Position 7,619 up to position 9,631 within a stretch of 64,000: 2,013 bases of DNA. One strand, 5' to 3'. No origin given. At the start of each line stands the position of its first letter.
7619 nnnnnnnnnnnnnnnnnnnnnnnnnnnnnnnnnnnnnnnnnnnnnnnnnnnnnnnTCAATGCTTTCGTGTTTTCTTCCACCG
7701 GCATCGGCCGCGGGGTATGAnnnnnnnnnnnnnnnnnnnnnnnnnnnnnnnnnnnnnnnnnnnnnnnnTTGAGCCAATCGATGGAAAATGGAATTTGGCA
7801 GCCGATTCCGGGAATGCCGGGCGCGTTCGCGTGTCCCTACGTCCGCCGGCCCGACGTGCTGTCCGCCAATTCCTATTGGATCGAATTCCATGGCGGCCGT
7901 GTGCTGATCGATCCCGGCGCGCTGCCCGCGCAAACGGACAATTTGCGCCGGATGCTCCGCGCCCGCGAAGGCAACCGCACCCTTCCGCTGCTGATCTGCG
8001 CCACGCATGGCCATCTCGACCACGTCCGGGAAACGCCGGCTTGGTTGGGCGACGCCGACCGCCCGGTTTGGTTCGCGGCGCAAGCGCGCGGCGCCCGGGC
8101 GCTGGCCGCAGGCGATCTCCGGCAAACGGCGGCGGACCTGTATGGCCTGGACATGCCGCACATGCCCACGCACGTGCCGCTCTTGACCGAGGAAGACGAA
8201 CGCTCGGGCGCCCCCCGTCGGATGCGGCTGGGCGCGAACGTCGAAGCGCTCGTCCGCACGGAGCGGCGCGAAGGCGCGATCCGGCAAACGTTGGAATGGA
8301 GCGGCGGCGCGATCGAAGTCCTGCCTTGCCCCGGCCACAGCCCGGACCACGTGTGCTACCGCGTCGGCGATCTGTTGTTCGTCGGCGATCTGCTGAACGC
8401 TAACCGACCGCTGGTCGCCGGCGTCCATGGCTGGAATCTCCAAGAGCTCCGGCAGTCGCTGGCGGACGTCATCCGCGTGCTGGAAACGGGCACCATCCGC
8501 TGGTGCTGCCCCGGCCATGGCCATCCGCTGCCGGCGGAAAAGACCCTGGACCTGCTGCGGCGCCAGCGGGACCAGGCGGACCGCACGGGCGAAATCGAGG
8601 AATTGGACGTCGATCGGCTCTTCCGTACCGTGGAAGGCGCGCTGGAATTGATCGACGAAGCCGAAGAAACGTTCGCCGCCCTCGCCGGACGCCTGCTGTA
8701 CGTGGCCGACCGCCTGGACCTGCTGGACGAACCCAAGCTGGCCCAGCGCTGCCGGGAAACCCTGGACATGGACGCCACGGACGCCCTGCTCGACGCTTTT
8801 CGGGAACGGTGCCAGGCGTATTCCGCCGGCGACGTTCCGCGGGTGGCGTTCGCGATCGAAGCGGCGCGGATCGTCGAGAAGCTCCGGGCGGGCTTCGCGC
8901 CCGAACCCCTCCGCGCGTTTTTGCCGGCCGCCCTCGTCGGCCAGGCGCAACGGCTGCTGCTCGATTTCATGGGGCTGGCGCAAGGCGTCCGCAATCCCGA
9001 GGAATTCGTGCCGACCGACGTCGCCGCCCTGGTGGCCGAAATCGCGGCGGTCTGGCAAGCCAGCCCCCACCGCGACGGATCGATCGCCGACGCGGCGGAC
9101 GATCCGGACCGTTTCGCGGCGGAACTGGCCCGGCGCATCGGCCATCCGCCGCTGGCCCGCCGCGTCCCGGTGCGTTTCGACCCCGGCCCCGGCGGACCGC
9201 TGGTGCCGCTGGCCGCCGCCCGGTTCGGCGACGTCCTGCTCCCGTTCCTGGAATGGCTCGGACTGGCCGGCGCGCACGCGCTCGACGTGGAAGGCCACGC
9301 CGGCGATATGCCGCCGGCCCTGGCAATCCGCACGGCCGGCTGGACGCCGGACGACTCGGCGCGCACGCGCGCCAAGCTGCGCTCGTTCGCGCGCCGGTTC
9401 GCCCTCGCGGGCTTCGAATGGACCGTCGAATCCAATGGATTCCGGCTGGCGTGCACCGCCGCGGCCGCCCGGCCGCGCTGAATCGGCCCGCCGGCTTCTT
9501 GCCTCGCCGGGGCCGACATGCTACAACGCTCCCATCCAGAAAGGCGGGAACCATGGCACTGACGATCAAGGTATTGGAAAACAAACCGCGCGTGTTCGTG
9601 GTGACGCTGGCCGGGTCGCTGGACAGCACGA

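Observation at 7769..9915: MBL-fold hydrolase fused to an unknown roughly 290-aa domain and paired with a STAS antagonist: possible non-canonical partner-switching input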

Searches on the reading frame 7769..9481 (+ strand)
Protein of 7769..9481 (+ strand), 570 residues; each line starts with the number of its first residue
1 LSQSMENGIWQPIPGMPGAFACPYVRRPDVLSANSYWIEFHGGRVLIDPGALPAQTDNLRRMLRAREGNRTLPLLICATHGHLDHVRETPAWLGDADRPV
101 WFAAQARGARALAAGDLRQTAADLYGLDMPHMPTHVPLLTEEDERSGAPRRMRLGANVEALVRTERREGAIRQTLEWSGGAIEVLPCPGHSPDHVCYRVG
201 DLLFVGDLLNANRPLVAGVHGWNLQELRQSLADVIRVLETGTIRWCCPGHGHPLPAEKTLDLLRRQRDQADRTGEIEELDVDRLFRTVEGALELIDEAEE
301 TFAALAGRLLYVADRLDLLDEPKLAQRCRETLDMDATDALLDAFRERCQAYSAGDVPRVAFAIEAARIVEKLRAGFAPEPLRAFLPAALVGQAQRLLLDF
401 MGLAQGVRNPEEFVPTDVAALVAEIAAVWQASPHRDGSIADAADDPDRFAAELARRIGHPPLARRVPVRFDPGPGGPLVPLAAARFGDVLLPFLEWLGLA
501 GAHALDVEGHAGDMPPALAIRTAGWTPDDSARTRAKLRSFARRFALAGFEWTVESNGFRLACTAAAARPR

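Call 3: search_protein_families(library=pfam, proteins=[window:7769-9481:+], max_evalue=0.01)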
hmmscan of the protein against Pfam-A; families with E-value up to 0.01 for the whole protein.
window:7769-9481:+ (570 aa): 1 family
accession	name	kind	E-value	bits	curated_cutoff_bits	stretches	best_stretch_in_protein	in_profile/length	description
PF00753.33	Lactamase_B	-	2.1e-14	54.4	22.7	1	29-234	2-184/196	Metallo-beta-lactamase superfamily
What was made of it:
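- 7826..8587 (+): MBL hydrolase domain (about aa 20-273), glyoxalase-II-like, with all metal ligands intact. Pfam PF00753 E 2e-14 (call 3).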

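Call 4: search_protein_families(library=ncbifam, proteins=[window:7769-9481:+], max_evalue=0.01)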
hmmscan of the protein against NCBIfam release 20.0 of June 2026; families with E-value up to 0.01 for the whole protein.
window:7769-9481:+ (570 aa): 4 families
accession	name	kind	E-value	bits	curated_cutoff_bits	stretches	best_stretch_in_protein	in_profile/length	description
TIGR03413.1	GSH_gloB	equivalog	2.1e-05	24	200.8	1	173-210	90-129/248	hydroxyacylglutathione hydrolase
NF041804.1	MBL_fold_SolJ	exception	2.1e-05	23.9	350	1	118-213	48-144/224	solanimycin biosynthesis MBL-fold hydrolase SolJ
NF012229.1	bla_class_B_core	domain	0.00074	19.7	100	0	37-89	19-68/139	metallo-beta-lactamase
NF007597.0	PRK10241.1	equivalog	0.0081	15.5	421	0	179-212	99-132/251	hydroxyacylglutathione hydrolase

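Call 5: find_homologous_proteins(query=window:7769-9481:+)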
Query window:7769-9481:+ (570 aa): 116 proteins with E <= 0.001 among 8000 candidates.
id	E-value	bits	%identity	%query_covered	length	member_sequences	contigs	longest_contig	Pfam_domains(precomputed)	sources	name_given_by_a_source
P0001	0.0e+0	1251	98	99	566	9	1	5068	PF00753.34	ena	-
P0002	0.0e+0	1125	88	100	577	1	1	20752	PF00753.34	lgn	-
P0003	0.0e+0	1113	87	99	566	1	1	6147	PF00753.34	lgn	-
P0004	0.0e+0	1112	88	99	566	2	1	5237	PF00753.34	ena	-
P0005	0.0e+0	1111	87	99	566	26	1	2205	PF00753.34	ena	-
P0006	0.0e+0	1108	86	100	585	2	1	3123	PF00753.34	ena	-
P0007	0.0e+0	1098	87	99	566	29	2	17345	PF00753.34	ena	-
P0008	0.0e+0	1092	87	99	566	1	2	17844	PF00753.34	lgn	-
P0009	0.0e+0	1084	85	100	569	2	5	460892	PF00753.34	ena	-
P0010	0.0e+0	1050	84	99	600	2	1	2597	PF00753.34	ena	-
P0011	1.3e-274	931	74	99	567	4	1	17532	PF00753.34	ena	-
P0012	1.4e-273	927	74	99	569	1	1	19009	PF00753.34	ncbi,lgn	ncbi:MAG: MBL fold metallo-hydrolase [Kiritimatiellia bacterium]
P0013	3.5e-261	886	71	99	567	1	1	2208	PF00753.34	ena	-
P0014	7.7e-260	882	72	99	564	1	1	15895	PF00753.34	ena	-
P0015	1.8e-254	864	70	99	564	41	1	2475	PF00753.34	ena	-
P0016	1.3e-249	848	69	99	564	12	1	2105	PF00753.34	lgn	-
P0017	3.4e-242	824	69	98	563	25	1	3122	PF00753.34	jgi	-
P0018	3.1e-228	777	64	98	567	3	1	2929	PF00753.34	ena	-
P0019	5.2e-228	777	64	99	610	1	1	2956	PF00753.34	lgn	-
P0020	5.5e-225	767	61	98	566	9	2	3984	PF00753.34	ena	-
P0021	2.8e-222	758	64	98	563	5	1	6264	PF00753.34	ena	-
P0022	4.3e-217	741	63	98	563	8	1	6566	PF00753.34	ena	-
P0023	1.1e-213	729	61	98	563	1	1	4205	PF00753.34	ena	-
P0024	2.2e-213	728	61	98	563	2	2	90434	PF00753.34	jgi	jgi:glyoxylase-like metal-dependent hydrolase (beta-lactamase superfamily II)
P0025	6.9e-211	720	61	98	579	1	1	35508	PF00753.34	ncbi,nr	ncbi:MAG: MBL fold metallo-hydrolase [Opitutae bacterium]|nr:MBL fold metallo-hydrolase [Opitutae ba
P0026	4.8e-209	714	62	98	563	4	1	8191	PF00753.34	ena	-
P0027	3.0e-206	705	60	98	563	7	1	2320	PF00753.34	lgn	-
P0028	4.1e-206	704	59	98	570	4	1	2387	PF00753.34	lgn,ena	-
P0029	8.8e-206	703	61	98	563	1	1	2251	PF00753.34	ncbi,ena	-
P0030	5.5e-203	694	58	98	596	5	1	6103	PF00753.34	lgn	-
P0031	8.0e-203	694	60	98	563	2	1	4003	PF00753.34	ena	-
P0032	1.5e-200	686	57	98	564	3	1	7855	PF00753.34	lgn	-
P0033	7.6e-199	680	60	96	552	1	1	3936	PF00753.34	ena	-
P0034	8.3e-197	674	56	98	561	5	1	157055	PF00753.34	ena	-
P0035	7.8e-196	670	55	98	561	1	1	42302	PF00753.34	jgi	-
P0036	8.5e-196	670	55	98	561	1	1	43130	PF00753.34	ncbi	-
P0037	1.0e-194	667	54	99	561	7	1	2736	PF00753.34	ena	-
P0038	2.3e-194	666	55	96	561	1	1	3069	PF00753.34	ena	-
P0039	5.6e-194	664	55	98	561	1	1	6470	PF00753.34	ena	-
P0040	6.4e-193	661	55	98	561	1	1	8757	PF00753.34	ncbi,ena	-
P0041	1.1e-189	650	53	99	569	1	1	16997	PF00753.34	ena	-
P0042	1.4e-188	647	56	97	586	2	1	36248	PF00753.34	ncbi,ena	-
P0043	5.6e-178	611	53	97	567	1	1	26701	PF00753.34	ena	-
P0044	7.1e-176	605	53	98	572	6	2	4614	PF00753.34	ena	-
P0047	1.3e-171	590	53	98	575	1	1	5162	PF00753.34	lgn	-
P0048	1.0e-168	581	52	99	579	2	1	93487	PF00753.34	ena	-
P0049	9.6e-165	568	50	96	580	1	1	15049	PF00753.34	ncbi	-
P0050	1.3e-161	557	55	82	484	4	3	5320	PF00753.34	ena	-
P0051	4.7e-149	516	51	98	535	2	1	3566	PF00753.34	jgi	jgi:glyoxylase-like metal-dependent hydrolase (beta-lactamase superfamily II)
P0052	7.1e-139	482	44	98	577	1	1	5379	PF00753.34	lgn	-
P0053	2.4e-138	481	50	98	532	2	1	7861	PF00753.34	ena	-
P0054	3.6e-138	480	44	98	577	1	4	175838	PF00753.34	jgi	jgi:glyoxylase-like metal-dependent hydrolase (beta-lactamase superfamily II)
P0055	3.8e-137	477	43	98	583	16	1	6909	PF00753.34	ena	-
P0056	4.4e-137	476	46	98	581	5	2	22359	PF00753.34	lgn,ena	-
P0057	1.2e-136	475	43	98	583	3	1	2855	PF00753.34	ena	-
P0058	6.1e-136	473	43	97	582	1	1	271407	PF00753.34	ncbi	ncbi:MAG: MBL fold metallo-hydrolase [Deltaproteobacteria bacterium]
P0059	1.3e-135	472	43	97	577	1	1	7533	PF00753.34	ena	-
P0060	2.0e-135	471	43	98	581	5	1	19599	PF00753.34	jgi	-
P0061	3.4e-135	470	43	97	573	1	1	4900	PF00753.34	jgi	-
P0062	3.5e-135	470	43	98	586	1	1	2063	PF00753.34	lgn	-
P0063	4.3e-135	470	43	97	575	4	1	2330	PF00753.34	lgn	-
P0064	4.3e-135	470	43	98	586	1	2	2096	PF00753.34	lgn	-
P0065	6.8e-135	469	43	98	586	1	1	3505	PF00753.34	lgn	-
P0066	9.6e-135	469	44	99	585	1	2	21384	PF00753.34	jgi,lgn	jgi:glyoxylase-like metal-dependent hydrolase (beta-lactamase superfamily II)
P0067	8.0e-134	466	42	97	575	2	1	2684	PF00753.34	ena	-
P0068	8.2e-134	466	42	98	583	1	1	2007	PF00753.34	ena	-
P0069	1.1e-133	465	42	97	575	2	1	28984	PF00753.34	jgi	-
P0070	1.3e-133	465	42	98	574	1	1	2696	PF00753.34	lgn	-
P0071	1.8e-133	465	42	97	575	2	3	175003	PF00753.34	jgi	-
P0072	2.2e-133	464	42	97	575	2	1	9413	PF00753.34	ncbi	-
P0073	5.1e-133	463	42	97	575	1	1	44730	PF00753.34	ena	-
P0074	5.1e-133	463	42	98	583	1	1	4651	PF00753.34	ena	-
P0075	1.3e-132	462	42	98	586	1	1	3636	PF00753.34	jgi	jgi:glyoxylase-like metal-dependent hydrolase (beta-lactamase superfamily II)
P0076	1.8e-132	461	44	98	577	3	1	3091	PF00753.34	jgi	jgi:glyoxylase-like metal-dependent hydrolase (beta-lactamase superfamily II)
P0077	3.2e-132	460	41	99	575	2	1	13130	PF00753.34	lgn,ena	-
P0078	4.9e-132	460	42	97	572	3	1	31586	PF00753.34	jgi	jgi:glyoxylase-like metal-dependent hydrolase (beta-lactamase superfamily II)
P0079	5.2e-132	460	43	98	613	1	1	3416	PF00753.34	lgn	-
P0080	8.3e-132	459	42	99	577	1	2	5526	PF00753.34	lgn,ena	-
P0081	1.5e-131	458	42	98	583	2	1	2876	PF00753.34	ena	-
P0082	3.5e-131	457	41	98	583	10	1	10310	PF00753.34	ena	-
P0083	6.3e-131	456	42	99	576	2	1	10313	PF00753.34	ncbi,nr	ncbi:MAG: MBL fold metallo-hydrolase [Deltaproteobacteria bacterium]|nr:MBL fold metallo-hydrolase [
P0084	7.7e-131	456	43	98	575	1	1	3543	PF00753.34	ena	-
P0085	3.9e-129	450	40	97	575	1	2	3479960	PF00753.34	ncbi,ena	-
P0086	1.3e-128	448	43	97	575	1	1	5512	PF00753.34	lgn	-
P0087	5.1e-128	447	42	97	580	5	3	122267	PF00753.34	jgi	-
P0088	8.2e-128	446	41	97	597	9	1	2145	PF00753.34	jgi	jgi:glyoxylase-like metal-dependent hydrolase (beta-lactamase superfamily II)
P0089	4.9e-127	443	42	97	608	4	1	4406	PF00753.34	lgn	-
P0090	7.0e-127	443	42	98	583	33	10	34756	PF00753.34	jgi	jgi:glyoxylase-like metal-dependent hydrolase (beta-lactamase superfamily II)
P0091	8.5e-127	442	40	97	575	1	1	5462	PF00753.34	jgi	-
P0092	4.2e-126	440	42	97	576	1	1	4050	PF00753.34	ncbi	-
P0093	6.7e-126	440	41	99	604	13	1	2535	PF00753.34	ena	-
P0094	6.9e-126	439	41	98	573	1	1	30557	PF00753.34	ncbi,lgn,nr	ncbi:MAG: MBL fold metallo-hydrolase [Deltaproteobacteria bacterium]|nr:MBL fold metallo-hydrolase [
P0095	4.4e-125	437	40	97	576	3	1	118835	PF00753.34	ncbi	-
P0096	1.1e-123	432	40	99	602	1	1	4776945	PF00753.34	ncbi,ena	-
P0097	4.1e-123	430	40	97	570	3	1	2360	PF00753.34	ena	-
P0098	3.3e-122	427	40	97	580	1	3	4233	PF00753.34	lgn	-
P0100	1.5e-112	395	40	97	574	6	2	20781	PF00753.34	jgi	jgi:glyoxylase-like metal-dependent hydrolase (beta-lactamase superfamily II)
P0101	4.8e-112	394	41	96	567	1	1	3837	PF00753.34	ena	-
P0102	5.4e-112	394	39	97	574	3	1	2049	PF00753.34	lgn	-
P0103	1.0e-111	393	40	98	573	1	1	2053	PF00753.34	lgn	-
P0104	1.1e-110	389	39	98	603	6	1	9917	PF00753.34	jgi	jgi:glyoxylase-like metal-dependent hydrolase (beta-lactamase superfamily II)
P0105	4.7e-110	387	38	99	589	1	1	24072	PF00753.34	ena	-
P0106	1.0e-108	383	40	97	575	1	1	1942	PF00753.34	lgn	-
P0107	5.2e-107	377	39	98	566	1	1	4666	PF00753.34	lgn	-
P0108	1.9e-106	375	39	98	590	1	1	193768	PF00753.34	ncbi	ncbi:MAG: MBL fold metallo-hydrolase [Syntrophales bacterium]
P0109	5.5e-105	370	38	98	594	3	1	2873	PF00753.34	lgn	-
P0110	1.4e-104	369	39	98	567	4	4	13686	PF00753.34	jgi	jgi:glyoxylase-like metal-dependent hydrolase (beta-lactamase superfamily II)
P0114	1.0e-95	340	38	97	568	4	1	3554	PF00753.34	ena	-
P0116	2.9e-56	210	30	89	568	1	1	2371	PF00753.34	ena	-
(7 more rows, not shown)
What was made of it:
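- NCBI annotation is simply 'MBL fold metallo-hydrolase' (call 5).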

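Call 6: search_solved_structures(query=window:7769-9481:+, max_evalue=1)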
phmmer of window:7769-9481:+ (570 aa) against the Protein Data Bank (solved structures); distinct sequences matched with E-value up to 1: 8.
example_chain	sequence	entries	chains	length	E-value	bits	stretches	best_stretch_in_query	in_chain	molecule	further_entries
2zwr_A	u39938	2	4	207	2.4e-06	29.8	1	31-136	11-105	Metallo-beta-lactamase superfamily protein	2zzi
7l0b_A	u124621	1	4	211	9.5e-05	24.5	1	174-252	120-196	Hydroxyacylglutathione hydrolase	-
4ysb_A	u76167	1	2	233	0.0014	20.7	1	181-252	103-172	Metallo-beta-lactamase family protein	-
2xf4_A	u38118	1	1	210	0.0078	18.2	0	180-210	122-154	HYDROXYACYLGLUTATHIONE HYDROLASE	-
6rz0_A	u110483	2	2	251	0.17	13.8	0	179-212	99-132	Hydroxyacylglutathione hydrolase GloB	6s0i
9rhq_A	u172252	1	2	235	0.25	13.3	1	180-212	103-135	Metallo-beta-lactamase family protein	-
2qed_A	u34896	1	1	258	0.46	12.4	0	178-211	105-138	Hydroxyacylglutathione hydrolase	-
7ev5_A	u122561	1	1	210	0.8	11.6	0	68-104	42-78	Lactamase_B domain-containing protein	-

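Call 10: find_encoding_contigs(protein=P0009, flank=8000, max_places=2)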
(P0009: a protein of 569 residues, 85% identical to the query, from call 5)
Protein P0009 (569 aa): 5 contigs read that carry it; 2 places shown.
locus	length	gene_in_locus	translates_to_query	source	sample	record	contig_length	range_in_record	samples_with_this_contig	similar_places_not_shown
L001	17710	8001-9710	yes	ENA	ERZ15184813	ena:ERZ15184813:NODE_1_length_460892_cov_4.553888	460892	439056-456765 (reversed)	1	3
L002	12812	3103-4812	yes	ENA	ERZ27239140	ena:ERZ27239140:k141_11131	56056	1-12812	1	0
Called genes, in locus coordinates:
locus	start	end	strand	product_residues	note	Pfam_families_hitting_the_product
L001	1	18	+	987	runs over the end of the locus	PF07690:MFS_1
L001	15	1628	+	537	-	PF07228:SpoIIE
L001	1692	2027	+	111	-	PF01740:STAS, PF13466:STAS_2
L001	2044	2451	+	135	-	PF13581:HATPase_c_2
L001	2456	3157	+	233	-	PF03306:AAL_decarboxy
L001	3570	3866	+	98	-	-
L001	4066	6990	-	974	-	PF00005:ABC_tran, PF01061:ABC2_membrane, PF12698:ABC2_membrane_3 (weak)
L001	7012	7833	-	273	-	-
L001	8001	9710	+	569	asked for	PF00753:Lactamase_B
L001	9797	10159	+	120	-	PF01740:STAS, PF13466:STAS_2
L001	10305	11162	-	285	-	PF01545:Cation_efflux, PF16916:ZT_dimer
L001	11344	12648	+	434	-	PF00990:GGDEF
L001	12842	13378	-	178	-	PF12796:Ank_2, PF13857:Ank_5 (weak), PF13637:Ank_4, PF13857:Ank_5, PF00023:Ank, PF13637:Ank_4, PF12796:Ank_2, PF00023:Ank (weak), +2 more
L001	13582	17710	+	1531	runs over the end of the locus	PF00754:F5_F8_type_C, PF22633:F5_F8_type_C_2, PF00754:F5_F8_type_C, PF22633:F5_F8_type_C_2, PF00754:F5_F8_type_C, PF22633:F5_F8_type_C_2 (weak)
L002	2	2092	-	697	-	?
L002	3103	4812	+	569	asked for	PF00753:Lactamase_B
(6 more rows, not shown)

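Call 11: find_encoding_contigs(protein=P0096, flank=6000, max_places=1)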
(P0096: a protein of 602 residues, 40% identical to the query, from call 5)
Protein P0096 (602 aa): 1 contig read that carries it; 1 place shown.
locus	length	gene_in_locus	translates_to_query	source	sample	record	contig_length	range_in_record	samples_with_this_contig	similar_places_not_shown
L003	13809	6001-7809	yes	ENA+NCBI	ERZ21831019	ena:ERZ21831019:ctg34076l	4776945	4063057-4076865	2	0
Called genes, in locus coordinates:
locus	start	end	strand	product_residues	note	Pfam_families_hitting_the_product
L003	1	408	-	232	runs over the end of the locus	PF13367:PrsW-protease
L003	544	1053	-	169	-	-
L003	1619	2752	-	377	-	PF00037:Fer4 (weak), PF13237:Fer4_10, PF14697:Fer4_21, PF12838:Fer4_7 (weak), PF13187:Fer4_9 (weak), PF12797:Fer4_2 (weak), PF12837:Fer4_6 (weak)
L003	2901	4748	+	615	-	PF00501:AMP-binding, PF23562:AMP-binding_C_3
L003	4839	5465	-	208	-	-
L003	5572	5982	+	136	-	-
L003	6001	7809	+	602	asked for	PF00753:Lactamase_B (faint)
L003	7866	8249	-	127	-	-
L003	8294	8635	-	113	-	-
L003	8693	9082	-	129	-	PF12680:SnoaL_2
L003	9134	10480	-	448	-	PF02550:AcetylCoA_hydro, PF13336:AcetylCoA_hyd_C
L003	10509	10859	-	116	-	-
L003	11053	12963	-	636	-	PF00989:PAS, PF08448:PAS_4, PF13426:PAS_9, PF08447:PAS_3, PF08448:PAS_4 (weak), PF00989:PAS, PF13426:PAS_9, PF08447:PAS_3, +1 more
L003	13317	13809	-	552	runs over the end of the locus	PF00501:AMP-binding, PF13193:AMP-binding_C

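Call 12: find_encoding_contigs(protein=P0085, flank=6000, max_places=1)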
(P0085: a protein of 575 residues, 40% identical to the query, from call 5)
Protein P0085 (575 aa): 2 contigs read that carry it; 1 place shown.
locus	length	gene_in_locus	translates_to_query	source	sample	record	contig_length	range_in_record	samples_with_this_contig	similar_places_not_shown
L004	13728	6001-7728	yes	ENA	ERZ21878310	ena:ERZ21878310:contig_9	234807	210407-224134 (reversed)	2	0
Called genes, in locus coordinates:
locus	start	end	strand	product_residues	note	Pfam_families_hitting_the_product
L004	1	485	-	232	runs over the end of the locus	PF13384:HTH_23, PF13565:HTH_32 (weak)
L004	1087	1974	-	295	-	-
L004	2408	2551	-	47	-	-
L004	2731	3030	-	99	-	-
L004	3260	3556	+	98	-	-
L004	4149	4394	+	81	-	PF00501:AMP-binding (weak)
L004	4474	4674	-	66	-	-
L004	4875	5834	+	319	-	PF00501:AMP-binding, PF13193:AMP-binding_C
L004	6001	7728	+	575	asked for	PF00753:Lactamase_B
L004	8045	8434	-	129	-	PF12680:SnoaL_2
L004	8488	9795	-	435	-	PF02550:AcetylCoA_hydro, PF13336:AcetylCoA_hyd_C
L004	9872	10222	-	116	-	-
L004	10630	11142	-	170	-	PF00890:FAD_binding_2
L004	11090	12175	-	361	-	PF00890:FAD_binding_2, PF01266:DAO, PF03486:HI0933_like, PF07992:Pyr_redox_2, PF12831:FAD_oxidored, PF13450:NAD_binding_8 (weak), PF13738:Pyr_redox_3 (faint)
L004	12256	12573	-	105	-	-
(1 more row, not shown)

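Call 13: find_encoding_contigs(protein=P0054, flank=6000, max_places=1)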
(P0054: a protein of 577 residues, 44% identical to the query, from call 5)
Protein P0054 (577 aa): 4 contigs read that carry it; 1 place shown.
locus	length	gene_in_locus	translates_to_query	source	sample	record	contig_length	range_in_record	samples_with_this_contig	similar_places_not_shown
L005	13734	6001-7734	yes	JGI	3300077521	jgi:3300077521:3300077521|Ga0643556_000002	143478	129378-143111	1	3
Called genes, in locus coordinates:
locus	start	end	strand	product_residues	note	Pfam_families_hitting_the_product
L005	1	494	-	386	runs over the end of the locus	PF00346:Complex1_49kDa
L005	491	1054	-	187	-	PF00329:Complex1_30kDa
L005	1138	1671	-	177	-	PF01058:Oxidored_q6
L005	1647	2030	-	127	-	PF00507:Oxidored_q4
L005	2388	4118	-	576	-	PF21850:DUF6909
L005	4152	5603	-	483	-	PF00860:Xan_ur_permease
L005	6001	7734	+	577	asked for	PF00753:Lactamase_B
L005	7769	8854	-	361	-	PF00465:Fe-ADH, PF13685:Fe-ADH_2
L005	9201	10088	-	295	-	PF12146:Hydrolase_4 (weak), PF00561:Abhydrolase_1, PF12697:Abhydrolase_6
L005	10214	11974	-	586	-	PF05524:PEP-utilisers_N, PF00391:PEP-utilizers, PF02896:PEP-utilizers_C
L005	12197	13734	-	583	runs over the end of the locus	PF00989:PAS, PF13188:PAS_8 (faint), PF08448:PAS_4, PF13426:PAS_9, PF08447:PAS_3, PF00990:GGDEF, PF00563:EAL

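Call 14: find_encoding_contigs(protein=P0108, flank=6000, max_places=1)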
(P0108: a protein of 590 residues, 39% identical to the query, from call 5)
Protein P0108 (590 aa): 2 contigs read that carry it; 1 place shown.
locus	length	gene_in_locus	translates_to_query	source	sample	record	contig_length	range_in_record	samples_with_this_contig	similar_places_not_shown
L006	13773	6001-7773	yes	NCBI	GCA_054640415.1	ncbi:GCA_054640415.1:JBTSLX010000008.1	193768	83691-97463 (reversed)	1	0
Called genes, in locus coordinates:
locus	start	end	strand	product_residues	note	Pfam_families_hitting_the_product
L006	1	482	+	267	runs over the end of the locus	PF02775:TPP_enzyme_C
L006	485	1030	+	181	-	PF01558:POR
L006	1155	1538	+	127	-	PF02627:CMD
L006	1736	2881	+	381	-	PF01321:Creatinase_N, PF00557:Peptidase_M24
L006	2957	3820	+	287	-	PF01177:Asp_Glu_race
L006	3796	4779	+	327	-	PF00849:PseudoU_synth_2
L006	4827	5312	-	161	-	PF00856:SET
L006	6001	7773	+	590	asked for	PF00753:Lactamase_B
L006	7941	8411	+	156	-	PF00027:cNMP_binding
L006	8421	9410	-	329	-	PF01145:Band_7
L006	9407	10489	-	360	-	PF01145:Band_7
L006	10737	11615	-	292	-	PF03446:NAD_binding_2, PF03807:F420_oxidored (weak), PF14833:NAD_binding_11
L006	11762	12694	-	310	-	PF00753:Lactamase_B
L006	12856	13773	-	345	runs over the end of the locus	PF08240:ADH_N, PF00107:ADH_zinc_N, PF13602:ADH_zinc_N_2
